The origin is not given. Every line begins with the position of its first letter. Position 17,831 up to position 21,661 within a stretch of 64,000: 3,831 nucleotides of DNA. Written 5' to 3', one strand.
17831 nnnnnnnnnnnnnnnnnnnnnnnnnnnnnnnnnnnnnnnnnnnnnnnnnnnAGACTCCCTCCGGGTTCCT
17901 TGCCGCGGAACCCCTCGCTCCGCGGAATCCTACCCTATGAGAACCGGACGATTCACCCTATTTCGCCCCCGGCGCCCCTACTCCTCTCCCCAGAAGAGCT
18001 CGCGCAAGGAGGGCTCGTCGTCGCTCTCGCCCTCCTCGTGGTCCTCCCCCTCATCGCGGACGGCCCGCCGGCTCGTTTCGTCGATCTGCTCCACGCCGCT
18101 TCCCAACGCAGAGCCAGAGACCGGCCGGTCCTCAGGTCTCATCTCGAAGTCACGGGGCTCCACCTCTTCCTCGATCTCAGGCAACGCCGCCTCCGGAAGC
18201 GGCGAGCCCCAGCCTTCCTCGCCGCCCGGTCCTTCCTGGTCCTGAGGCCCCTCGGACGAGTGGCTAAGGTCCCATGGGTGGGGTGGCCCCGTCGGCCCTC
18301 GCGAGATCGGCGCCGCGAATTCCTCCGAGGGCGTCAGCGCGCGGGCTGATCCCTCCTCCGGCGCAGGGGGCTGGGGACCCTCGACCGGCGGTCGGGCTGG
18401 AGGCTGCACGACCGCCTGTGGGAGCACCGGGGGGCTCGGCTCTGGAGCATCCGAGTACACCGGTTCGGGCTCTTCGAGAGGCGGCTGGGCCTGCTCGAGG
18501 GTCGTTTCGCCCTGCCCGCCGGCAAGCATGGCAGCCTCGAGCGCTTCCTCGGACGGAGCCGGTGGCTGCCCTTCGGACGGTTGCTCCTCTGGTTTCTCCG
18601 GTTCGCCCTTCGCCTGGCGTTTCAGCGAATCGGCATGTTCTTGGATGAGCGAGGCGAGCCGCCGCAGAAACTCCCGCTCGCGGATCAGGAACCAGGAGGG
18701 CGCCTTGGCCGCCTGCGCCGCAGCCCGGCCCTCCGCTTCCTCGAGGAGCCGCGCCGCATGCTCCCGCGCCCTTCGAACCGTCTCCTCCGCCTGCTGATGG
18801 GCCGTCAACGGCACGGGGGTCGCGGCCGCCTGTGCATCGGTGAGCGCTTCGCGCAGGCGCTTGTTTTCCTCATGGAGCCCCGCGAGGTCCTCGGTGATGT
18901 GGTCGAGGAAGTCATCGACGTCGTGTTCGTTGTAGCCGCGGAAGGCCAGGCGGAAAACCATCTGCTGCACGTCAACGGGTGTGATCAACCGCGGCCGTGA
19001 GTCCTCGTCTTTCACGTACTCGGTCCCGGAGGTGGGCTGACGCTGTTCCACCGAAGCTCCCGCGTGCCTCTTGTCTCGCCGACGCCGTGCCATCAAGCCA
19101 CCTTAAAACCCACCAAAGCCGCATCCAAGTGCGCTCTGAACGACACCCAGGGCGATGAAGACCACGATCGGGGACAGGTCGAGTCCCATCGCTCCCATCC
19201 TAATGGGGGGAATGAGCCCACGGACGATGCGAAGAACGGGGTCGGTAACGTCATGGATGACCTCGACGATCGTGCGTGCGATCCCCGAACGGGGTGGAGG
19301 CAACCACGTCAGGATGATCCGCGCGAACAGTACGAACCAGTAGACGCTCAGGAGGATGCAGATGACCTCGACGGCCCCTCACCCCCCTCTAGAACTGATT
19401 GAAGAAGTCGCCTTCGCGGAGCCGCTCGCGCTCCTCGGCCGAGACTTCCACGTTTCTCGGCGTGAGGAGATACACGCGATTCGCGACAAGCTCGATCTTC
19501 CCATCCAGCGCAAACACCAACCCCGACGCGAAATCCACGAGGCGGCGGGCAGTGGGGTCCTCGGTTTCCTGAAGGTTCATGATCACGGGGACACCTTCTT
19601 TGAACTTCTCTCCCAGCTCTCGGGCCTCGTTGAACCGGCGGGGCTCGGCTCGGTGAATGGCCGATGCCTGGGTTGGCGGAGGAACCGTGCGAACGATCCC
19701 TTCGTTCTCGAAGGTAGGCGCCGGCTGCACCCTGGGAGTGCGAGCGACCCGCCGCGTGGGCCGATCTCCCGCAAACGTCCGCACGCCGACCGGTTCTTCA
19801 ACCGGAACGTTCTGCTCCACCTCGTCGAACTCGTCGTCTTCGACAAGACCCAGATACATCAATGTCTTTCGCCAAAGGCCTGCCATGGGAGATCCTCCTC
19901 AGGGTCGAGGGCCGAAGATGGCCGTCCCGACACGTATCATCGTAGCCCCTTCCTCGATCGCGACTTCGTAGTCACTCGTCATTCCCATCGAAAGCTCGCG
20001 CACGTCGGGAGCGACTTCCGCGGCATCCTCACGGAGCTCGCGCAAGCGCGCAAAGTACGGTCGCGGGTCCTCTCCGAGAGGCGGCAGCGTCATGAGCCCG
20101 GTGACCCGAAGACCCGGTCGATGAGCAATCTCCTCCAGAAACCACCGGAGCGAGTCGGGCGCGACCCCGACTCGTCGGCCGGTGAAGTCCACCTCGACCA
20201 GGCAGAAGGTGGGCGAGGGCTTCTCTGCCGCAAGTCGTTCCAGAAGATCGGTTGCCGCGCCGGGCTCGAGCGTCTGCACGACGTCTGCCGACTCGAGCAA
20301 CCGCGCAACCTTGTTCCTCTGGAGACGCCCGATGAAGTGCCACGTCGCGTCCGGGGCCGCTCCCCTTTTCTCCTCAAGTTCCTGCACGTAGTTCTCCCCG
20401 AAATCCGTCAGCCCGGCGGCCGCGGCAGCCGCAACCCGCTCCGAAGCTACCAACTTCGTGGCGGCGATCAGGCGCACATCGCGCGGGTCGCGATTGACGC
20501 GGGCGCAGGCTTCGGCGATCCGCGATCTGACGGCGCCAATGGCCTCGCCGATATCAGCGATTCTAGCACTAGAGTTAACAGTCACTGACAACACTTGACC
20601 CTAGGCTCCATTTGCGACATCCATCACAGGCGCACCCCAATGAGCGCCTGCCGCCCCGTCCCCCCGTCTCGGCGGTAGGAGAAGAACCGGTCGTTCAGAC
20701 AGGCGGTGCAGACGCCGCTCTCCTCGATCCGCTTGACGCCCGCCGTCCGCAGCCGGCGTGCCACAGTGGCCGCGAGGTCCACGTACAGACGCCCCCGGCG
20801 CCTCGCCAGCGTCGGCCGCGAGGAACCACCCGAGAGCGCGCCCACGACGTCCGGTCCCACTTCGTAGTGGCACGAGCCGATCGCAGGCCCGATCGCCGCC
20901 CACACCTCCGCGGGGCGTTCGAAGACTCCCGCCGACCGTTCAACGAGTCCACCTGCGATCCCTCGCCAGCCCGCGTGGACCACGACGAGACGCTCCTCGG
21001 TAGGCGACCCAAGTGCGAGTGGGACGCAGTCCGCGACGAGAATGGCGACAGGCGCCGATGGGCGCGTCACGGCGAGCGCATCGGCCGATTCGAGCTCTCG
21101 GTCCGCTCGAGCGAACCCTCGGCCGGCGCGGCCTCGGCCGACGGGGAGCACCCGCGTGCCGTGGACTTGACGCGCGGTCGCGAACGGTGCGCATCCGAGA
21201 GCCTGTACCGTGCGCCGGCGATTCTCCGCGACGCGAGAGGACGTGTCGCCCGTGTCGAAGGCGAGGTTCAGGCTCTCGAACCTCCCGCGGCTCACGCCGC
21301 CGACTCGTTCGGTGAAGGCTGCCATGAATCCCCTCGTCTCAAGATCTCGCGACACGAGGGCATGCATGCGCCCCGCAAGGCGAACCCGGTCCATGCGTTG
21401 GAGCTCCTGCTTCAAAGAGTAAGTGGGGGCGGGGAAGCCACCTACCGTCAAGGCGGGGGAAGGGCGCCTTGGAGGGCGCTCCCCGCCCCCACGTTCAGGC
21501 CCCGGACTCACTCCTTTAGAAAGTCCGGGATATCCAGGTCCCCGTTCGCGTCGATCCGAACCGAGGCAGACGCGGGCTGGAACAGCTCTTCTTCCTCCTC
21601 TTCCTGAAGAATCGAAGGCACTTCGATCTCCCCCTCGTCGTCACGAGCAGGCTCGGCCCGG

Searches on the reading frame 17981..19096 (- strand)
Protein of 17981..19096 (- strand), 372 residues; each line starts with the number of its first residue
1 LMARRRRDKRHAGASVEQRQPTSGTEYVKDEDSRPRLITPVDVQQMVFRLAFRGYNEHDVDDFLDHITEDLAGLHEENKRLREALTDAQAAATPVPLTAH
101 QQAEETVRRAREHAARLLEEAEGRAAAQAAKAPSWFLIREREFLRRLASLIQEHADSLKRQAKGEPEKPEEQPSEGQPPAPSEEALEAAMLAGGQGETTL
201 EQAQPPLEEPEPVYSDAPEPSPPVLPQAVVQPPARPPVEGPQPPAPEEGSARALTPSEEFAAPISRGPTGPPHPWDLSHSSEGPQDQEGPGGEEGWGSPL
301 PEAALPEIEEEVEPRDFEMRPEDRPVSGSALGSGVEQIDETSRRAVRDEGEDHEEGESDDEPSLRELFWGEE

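Call 5: search_protein_families(library=pfam, proteins=[window:17981-19096:-], max_evalue=0.1)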
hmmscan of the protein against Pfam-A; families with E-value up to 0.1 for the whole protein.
window:17981-19096:- (372 aa): 2 families
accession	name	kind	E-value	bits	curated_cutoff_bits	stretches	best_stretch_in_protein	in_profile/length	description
PF05103.18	DivIVA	-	1.9e-12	47.7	28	1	38-130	1-103/131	DivIVA protein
PF05812.17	Herpes_BLRF2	-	0.097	13.3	25.8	0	66-103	6-42/119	Herpesvirus BLRF2 protein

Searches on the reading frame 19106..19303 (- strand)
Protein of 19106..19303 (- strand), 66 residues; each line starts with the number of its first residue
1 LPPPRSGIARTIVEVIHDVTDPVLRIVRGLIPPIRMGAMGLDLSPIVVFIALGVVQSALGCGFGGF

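Call 5: search_protein_families(library=pfam, proteins=[window:19106-19303:-], max_evalue=0.1)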
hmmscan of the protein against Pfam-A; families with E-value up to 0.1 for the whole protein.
window:19106-19303:- (66 aa): 1 family
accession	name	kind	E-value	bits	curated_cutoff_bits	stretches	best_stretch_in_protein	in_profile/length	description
PF02325.22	YGGT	-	4.3e-13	49.9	27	1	5-58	21-69/70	YGGT family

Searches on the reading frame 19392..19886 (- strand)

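Call 5: search_protein_families(library=pfam, proteins=[window:19392-19886:-], max_evalue=0.1)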
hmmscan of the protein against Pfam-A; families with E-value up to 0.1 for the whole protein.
window:19392-19886:- (165 aa): 1 family
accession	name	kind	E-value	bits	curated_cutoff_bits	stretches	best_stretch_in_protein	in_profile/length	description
PF04472.17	SepF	-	4.9e-25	88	27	1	79-148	3-72/72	Cell division protein SepF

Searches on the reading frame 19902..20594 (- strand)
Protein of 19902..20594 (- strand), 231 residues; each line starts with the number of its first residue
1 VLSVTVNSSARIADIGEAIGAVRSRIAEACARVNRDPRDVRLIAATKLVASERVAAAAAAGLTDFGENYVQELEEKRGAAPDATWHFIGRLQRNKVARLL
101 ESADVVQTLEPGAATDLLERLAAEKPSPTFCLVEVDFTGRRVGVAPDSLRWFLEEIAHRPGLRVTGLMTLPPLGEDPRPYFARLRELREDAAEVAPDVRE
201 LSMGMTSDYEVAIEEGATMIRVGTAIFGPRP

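Call 5: search_protein_families(library=pfam, proteins=[window:19902-20594:-], max_evalue=0.1)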
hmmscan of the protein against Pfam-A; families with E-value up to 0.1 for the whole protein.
window:19902-20594:- (231 aa): 1 family
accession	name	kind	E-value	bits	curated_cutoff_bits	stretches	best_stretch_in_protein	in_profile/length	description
PF01168.26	Ala_racemase_N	-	1.1e-23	84.5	24.1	1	21-231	5-220/220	Alanine racemase, N-terminal domain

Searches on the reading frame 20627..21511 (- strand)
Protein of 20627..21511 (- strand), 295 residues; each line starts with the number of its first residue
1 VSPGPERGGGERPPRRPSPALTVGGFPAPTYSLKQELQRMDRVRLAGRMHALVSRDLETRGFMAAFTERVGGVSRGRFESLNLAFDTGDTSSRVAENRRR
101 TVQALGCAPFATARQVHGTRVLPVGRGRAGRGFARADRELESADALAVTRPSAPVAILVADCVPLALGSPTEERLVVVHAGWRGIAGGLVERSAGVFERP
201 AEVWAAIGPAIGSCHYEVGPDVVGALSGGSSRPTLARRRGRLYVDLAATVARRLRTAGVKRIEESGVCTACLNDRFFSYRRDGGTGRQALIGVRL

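Call 5: search_protein_families(library=pfam, proteins=[window:20627-21511:-], max_evalue=0.1)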
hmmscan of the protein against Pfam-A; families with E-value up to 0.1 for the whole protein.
window:20627-21511:- (295 aa): 1 family
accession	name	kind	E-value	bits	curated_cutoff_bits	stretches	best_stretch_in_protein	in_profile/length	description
PF02578.20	Cu-oxidase_4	-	1.1e-62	212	22.9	1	67-289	1-234/238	Multi-copper polyphenol oxidoreductase laccase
